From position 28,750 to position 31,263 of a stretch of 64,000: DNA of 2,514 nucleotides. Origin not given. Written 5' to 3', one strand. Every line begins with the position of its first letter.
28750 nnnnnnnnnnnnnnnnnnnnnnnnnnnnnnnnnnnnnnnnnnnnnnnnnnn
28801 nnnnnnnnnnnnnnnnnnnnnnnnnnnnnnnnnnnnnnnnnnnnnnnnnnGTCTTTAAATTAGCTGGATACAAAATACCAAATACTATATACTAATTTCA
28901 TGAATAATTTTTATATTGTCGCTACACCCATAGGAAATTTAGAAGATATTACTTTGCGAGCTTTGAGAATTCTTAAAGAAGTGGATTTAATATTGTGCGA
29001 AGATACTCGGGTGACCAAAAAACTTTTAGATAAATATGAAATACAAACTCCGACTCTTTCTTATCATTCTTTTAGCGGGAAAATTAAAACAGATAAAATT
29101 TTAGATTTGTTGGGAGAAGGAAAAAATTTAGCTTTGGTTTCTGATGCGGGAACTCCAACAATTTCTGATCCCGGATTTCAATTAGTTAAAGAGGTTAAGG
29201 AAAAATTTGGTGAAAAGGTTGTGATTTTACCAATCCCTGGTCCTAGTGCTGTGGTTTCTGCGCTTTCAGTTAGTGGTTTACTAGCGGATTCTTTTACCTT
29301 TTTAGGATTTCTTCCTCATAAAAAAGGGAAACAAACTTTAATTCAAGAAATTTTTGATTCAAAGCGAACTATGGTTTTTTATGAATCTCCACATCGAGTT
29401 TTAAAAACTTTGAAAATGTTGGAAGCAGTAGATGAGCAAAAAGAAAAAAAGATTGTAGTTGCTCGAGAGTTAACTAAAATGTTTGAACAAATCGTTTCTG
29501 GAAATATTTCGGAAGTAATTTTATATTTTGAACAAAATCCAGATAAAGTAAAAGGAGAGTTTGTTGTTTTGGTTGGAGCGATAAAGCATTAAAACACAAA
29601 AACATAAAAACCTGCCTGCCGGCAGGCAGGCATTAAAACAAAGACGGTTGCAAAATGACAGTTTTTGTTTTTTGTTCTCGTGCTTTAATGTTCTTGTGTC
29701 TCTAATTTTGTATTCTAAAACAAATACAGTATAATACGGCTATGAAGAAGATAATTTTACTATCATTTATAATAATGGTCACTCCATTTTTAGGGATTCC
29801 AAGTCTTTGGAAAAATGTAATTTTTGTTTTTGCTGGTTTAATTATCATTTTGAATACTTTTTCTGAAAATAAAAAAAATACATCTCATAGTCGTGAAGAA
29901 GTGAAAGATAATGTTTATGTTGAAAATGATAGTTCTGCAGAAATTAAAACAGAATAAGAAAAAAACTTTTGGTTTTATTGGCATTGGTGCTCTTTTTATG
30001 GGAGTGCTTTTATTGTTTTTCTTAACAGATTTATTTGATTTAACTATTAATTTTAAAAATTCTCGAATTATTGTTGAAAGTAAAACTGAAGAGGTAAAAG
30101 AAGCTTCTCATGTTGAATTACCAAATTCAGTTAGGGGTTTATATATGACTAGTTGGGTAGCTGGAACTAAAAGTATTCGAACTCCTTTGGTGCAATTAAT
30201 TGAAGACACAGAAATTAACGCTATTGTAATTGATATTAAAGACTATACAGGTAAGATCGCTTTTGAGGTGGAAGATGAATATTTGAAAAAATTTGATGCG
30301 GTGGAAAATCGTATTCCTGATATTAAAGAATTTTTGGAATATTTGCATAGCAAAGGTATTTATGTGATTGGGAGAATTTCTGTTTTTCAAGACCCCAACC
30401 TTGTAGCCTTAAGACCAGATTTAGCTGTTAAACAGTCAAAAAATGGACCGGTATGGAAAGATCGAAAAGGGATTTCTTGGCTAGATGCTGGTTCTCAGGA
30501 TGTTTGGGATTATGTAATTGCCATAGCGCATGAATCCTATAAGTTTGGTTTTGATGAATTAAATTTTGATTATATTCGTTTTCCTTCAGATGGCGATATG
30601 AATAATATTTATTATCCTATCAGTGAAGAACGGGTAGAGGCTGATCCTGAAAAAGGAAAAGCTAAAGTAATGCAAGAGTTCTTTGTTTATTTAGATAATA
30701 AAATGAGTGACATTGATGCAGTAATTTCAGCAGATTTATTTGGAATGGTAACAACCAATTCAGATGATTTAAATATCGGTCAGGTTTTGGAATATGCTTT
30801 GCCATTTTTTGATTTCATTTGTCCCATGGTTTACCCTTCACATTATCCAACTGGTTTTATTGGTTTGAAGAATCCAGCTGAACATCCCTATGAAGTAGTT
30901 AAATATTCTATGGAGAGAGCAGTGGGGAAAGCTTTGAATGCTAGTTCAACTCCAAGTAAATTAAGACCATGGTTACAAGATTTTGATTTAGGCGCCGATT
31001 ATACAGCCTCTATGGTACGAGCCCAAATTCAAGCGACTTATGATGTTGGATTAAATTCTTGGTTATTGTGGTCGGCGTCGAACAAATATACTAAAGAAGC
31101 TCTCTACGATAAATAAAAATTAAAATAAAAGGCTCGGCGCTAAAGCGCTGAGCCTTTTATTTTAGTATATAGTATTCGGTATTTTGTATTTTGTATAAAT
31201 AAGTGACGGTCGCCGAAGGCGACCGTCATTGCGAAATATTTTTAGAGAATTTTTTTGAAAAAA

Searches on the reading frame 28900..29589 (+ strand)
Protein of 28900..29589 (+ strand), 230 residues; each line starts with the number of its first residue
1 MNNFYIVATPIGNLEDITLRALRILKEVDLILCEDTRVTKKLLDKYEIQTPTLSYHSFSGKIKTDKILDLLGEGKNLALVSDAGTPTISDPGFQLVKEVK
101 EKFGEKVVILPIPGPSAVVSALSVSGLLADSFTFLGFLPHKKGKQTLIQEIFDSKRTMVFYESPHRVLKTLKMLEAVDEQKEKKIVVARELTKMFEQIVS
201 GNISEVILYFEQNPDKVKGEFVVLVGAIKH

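Call 24: search_protein_families(library=pfam, proteins=[window:28900-29589:+], max_evalue=0.001)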
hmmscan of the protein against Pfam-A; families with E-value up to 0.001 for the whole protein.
window:28900-29589:+ (230 aa): 1 family
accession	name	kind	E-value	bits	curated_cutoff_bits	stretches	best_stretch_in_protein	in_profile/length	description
PF00590.25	TP_methylase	-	9.1e-32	111.2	27.8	1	4-206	2-211/212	Tetrapyrrole (Corrin/Porphyrin) Methylases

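Call 50: search_protein_families(library=ncbifam, proteins=[window:28900-29589:+], max_evalue=0.00001)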
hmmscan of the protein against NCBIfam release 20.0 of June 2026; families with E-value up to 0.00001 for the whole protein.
window:28900-29589:+ (230 aa): 5 families
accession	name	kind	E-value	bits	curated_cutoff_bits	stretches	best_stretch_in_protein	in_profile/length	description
TIGR00096.1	TIGR00096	equivalog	1.7e-72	244.1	167.9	1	4-225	2-219/275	16S rRNA (cytidine(1402)-2'-O)-methyltransferase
NF011570.0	PRK14994.1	equivalog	2.4e-61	207.5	502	1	3-227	13-234/287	16S rRNA (cytidine(1402)-2'-O)-methyltransferase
NF004455.0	PRK05787.1-3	equivalog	3.8e-10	39.7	258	1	4-207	3-202/221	cobalt-precorrin-7 (C(5))-methyltransferase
NF004460.0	PRK05787.2-3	equivalog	1.6e-06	27.8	291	1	4-207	2-193/207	cobalt-precorrin-7 (C(5))-methyltransferase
NF004790.0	PRK06136.1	subfamily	7e-06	25.8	198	0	129-228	138-236/250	uroporphyrinogen-III C-methyltransferase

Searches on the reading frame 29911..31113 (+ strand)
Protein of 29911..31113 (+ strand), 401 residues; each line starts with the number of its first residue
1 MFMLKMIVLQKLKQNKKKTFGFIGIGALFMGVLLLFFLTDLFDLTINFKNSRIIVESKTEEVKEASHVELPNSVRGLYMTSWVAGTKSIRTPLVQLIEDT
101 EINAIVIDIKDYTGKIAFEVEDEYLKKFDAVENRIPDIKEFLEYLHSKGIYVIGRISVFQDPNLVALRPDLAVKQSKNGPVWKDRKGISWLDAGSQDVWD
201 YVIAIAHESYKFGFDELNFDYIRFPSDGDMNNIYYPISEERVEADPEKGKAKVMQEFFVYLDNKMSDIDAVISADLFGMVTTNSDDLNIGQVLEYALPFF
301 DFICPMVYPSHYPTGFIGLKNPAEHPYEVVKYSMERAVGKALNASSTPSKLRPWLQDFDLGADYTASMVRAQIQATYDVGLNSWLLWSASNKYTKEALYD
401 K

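Call 21: search_protein_families(library=pfam, proteins=[window:29911-31113:+], max_evalue=0.001)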
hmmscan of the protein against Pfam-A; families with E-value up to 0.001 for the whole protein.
window:29911-31113:+ (401 aa): 1 family
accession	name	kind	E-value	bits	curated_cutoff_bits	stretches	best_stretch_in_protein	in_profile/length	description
PF13200.12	DUF4015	-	7.3e-99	331.2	27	1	76-393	1-313/313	Putative glycosyl hydrolase domain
